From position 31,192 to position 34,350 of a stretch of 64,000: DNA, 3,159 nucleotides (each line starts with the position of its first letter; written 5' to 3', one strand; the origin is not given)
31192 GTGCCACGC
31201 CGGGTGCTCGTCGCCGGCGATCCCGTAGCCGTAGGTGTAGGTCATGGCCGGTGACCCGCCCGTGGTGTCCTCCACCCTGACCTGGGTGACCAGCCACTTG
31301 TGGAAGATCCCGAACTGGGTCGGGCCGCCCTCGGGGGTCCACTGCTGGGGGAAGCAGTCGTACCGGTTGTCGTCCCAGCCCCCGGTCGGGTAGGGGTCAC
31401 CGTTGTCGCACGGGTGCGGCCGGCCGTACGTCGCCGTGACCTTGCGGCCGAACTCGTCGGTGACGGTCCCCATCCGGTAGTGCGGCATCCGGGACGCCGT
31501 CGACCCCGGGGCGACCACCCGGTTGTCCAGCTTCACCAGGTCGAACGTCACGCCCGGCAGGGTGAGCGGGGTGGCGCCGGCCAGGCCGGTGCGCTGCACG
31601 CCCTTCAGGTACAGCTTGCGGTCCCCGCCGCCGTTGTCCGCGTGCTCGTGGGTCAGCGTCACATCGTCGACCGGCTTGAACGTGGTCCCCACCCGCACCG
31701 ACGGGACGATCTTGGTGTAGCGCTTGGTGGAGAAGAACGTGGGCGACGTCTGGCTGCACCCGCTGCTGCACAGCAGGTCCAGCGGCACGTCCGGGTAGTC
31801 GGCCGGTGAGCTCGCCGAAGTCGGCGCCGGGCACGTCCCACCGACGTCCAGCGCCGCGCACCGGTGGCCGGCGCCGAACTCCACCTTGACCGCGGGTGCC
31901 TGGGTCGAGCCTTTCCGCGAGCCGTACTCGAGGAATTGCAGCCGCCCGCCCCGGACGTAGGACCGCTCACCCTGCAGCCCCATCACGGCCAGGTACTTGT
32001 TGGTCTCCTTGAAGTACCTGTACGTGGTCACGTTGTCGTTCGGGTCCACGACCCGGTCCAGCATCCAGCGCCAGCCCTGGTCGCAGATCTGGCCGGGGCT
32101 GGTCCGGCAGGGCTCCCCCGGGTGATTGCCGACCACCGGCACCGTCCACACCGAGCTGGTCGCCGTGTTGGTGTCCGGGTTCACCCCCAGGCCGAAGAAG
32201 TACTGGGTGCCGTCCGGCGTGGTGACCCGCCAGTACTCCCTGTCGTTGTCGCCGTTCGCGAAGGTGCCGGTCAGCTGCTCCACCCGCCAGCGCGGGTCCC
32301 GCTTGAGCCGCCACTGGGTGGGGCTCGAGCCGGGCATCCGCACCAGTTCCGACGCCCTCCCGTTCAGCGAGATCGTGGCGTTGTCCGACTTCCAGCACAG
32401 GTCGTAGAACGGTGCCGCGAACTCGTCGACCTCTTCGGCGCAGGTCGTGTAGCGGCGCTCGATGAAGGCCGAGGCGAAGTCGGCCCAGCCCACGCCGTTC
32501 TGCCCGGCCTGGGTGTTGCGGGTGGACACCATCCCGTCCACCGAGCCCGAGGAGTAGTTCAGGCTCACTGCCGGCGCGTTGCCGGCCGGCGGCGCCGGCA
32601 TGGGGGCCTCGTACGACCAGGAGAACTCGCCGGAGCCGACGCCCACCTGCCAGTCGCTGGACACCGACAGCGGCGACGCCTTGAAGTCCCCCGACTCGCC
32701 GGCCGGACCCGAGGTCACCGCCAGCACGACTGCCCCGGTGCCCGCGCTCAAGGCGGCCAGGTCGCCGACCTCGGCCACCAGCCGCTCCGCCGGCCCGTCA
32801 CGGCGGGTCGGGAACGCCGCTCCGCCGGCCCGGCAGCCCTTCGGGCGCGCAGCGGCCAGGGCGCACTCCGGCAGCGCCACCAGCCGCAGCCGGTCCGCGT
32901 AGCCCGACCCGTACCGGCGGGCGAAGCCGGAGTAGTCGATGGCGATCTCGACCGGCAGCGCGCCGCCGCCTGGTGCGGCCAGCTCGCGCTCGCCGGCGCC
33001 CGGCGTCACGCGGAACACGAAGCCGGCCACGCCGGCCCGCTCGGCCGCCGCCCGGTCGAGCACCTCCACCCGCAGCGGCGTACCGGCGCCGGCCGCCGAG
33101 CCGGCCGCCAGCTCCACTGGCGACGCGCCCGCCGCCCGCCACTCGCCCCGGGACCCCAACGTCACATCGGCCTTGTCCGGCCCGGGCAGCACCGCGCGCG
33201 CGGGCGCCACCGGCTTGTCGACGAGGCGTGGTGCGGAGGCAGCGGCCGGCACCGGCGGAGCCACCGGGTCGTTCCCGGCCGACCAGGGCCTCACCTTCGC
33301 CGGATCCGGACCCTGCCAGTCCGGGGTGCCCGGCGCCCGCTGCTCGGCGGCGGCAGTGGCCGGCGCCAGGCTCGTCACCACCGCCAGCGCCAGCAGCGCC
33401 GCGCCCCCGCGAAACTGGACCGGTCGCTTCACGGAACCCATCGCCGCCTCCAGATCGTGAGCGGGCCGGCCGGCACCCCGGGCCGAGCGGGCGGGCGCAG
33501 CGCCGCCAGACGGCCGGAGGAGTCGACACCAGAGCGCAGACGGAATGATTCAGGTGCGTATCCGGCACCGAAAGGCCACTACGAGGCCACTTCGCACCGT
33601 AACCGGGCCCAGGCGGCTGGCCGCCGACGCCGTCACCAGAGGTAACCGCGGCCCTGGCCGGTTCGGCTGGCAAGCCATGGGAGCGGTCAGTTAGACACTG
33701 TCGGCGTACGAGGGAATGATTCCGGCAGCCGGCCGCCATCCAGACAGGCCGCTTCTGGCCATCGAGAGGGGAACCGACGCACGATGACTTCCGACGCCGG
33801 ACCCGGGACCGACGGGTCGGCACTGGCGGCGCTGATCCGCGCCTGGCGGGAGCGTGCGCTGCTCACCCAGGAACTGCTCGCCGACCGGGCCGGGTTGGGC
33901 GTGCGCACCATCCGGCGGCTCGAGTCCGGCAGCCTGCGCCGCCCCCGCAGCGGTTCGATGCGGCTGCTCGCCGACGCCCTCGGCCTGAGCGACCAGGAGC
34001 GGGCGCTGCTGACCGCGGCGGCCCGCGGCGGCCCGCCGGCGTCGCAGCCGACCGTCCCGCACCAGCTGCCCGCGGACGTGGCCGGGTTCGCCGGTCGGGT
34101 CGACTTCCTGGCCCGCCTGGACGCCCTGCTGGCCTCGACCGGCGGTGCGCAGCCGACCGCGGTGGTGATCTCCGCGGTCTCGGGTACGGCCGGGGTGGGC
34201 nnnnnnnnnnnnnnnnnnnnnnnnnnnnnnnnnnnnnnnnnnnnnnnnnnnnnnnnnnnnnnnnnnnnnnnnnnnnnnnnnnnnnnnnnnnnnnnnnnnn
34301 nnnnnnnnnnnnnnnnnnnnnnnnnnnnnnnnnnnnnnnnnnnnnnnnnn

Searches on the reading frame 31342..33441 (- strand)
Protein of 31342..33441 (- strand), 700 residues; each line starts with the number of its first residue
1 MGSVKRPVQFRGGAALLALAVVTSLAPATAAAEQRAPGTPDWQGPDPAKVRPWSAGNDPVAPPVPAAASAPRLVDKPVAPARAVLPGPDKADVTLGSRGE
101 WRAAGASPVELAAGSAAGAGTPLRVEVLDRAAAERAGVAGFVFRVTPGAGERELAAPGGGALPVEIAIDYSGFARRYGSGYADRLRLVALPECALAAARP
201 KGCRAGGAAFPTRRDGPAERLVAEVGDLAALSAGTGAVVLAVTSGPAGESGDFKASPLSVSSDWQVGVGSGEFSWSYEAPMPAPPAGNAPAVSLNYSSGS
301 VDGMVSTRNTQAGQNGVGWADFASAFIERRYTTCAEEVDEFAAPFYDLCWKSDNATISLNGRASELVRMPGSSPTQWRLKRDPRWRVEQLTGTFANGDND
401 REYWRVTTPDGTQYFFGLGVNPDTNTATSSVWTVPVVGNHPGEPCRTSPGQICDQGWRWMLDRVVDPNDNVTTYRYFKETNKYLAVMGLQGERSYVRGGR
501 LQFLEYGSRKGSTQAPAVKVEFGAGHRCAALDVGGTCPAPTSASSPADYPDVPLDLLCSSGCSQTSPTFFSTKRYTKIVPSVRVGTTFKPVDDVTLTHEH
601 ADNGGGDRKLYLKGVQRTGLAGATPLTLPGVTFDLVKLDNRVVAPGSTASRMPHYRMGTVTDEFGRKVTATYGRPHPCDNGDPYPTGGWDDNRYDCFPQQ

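Call 40: find_homologous_proteins(query=window:31642-33441:-, max_evalue=1e-10)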
Query window:31642-33441:- (600 aa): 23 proteins with E <= 1e-10 among 8000 candidates.
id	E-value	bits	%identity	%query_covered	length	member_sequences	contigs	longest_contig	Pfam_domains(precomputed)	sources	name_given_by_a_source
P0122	3.3e-160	553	57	57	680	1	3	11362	-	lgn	-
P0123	2.9e-156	540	58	76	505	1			-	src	-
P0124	8.9e-136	472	52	72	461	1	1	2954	-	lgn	-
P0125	9.2e-113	396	47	64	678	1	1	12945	-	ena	-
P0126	1.3e-107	379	43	90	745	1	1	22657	-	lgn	-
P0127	1.6e-103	366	42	87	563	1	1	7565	PF03534.19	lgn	-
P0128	1.0e-100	357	42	88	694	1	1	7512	PF03534.19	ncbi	-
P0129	1.2e-98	350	55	53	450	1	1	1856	-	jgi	jgi:hypothetical protein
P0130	1.9e-97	346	39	86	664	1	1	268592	-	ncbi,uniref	ncbi:hypothetical protein GCM10022267_41880 [Lentzea roselyniae]|uniref:Uncharacterized protein n=1 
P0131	1.9e-89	319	47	42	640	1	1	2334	-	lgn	-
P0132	2.4e-89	319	43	80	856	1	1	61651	-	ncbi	ncbi:SpvB/TcaC N-terminal domain-containing protein [Actinosynnema sp. NPDC002837]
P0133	1.0e-81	294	38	92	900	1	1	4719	-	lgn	-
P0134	8.9e-76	274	37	86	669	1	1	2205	PF03534.19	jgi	-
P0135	1.8e-71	260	45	63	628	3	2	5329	-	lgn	-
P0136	3.0e-67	246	45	55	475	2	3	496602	PF03534.19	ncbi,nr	ncbi:SpvB/TcaC N-terminal domain-containing protein [Oerskovia turbata]|nr:SpvB/TcaC N-terminal doma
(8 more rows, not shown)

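Call 41: find_encoding_contigs(protein=P0122, flank=4000, max_places=3)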
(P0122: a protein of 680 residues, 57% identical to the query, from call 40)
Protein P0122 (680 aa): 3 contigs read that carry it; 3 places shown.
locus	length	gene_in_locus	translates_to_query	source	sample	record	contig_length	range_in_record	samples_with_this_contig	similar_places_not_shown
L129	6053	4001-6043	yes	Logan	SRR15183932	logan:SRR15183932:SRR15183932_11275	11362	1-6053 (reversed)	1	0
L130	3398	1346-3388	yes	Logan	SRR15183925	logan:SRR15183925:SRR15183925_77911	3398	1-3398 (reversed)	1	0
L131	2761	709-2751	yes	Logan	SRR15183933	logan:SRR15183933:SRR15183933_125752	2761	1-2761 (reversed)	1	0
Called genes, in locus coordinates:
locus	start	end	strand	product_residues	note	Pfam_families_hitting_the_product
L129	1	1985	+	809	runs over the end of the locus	-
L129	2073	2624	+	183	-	-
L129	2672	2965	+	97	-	-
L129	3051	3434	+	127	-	PF06803:DUF1232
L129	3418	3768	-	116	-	-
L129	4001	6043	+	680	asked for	-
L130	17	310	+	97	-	-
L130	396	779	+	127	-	PF06803:DUF1232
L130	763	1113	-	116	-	-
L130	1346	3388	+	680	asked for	-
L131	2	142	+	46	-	?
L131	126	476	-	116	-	-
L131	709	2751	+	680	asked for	-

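Call 42: find_encoding_contigs(protein=P0125, flank=4000, max_places=3)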
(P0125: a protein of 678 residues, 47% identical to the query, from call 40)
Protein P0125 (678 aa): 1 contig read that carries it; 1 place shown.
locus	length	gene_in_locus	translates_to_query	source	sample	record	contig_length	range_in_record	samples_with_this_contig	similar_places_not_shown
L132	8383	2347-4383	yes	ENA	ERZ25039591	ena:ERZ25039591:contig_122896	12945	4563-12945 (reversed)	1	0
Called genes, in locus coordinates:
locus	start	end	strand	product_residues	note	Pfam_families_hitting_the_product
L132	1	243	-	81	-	?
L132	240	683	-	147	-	-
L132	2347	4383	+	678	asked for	-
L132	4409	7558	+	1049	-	PF25023:TEN_YD-shell (faint), PF05593:RHS_repeat (weak)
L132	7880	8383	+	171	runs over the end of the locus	-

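Call 43: find_encoding_contigs(protein=P0126, flank=4000, max_places=3)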
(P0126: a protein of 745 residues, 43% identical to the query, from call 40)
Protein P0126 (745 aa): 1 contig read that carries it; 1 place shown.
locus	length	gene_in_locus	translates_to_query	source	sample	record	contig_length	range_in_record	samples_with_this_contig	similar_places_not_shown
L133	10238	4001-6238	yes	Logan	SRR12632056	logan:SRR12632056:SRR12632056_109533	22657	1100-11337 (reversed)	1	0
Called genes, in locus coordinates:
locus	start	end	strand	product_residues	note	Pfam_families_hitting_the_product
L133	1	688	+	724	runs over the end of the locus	PF04616:Glyco_hydro_43 (weak)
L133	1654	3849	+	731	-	PF00931:NB-ARC (weak), PF13424:TPR_12 (weak)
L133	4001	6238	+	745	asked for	-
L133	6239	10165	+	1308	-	PF05593:RHS_repeat, PF25023:TEN_YD-shell, PF05593:RHS_repeat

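Call 79: search_protein_families(library=pfam, proteins=[window:31342-33441:-], max_evalue=0.1)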
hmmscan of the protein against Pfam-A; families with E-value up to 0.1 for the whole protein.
window:31342-33441:- (700 aa): 1 family
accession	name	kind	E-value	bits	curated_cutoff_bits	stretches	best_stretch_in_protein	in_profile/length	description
PF03534.18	SpvB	-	0.0014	18.3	22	1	278-513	10-219/287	Salmonella virulence plasmid 65kDa B protein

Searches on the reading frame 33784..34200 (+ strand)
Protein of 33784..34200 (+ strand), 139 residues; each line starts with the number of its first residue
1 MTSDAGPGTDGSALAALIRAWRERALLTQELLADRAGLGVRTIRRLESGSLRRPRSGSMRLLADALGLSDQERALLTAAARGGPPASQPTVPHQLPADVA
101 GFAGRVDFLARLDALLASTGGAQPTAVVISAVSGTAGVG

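Call 73: search_dna_similar(query=window:33784-34200:+, collection=plasmids, mode=protein, max_rows=25, max_evalue=1e-8)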
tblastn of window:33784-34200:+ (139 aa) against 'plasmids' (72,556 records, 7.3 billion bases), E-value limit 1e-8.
Records with a match: 10; places in all: 10; records where one place covers at least 80% of the query: 5.
Best place of each record, by identity: <60% 10.
By first word of the organism name: Streptomyces 6; Pseudonocardia 2; Nonomuraea 1; Embleya 1.
By predicted mobility (MOB-suite, as given by PLSDB): non-mobilizable 7; mobilizable 3.
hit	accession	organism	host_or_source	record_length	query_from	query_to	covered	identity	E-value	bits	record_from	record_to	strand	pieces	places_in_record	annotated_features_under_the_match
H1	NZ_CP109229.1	Streptomyces anthocyanicus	-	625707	6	139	96%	44.0%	4e-15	77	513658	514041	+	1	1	helix-turn-helix domain-containing protein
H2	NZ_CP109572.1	Streptomyces anthocyanicus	-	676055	6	139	96%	44.0%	7e-15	77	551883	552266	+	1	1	helix-turn-helix domain-containing protein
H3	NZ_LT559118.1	Nonomuraea gerenzanensis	-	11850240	17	113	70%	58.7%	5e-24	102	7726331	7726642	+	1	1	none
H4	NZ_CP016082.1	Streptomyces sp. SAT1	Adenophora trachelioides Maxim.,single ...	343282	3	139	99%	39.0%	3e-11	66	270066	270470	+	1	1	tetratricopeptide repeat protein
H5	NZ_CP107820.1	Streptomyces sp. NBC_00536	-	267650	17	139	88%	40.7%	3e-10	64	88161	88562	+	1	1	tetratricopeptide repeat protein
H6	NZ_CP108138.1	Streptomyces sp. NBC_00184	-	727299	11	135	90%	38.9%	3e-9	61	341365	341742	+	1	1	tetratricopeptide repeat protein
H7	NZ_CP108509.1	Streptomyces sp. NBC_01237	-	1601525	2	95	68%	50.0%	6e-11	66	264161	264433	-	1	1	none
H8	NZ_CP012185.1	Pseudonocardia sp. EC080619-01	Apterostigma dentigerum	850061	77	139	45%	56.9%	8e-10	62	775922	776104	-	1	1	AfsR/SARP family transcriptional regulator | tetratricopeptide repeat protein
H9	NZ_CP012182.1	Pseudonocardia sp. EC080610-09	Apterostigma dentigerum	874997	77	139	45%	56.9%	8e-10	62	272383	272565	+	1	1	AfsR/SARP family transcriptional regulator | tetratricopeptide repeat protein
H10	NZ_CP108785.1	Embleya sp. NBC_00888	-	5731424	14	80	48%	50.7%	6e-11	66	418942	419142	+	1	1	none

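Call 74: get_annotated_region(hit=H3, flank=9000)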
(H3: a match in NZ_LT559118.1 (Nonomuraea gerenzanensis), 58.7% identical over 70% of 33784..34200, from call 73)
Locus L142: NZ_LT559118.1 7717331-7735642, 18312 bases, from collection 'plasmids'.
description: Nonomuraea gerenzanensis isolate nono1 plasmid I, complete sequence
organism: Nonomuraea gerenzanensis (NCBI taxid 93944)
taxonomy: Bacteria; Actinomycetota; Actinomycetes; Streptosporangiales; Streptosporangiaceae; Nonomuraea; Nonomuraea gerenzanensis
host: -; source: -; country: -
typing (MOB-suite, as given by PLSDB): non-mobilizable
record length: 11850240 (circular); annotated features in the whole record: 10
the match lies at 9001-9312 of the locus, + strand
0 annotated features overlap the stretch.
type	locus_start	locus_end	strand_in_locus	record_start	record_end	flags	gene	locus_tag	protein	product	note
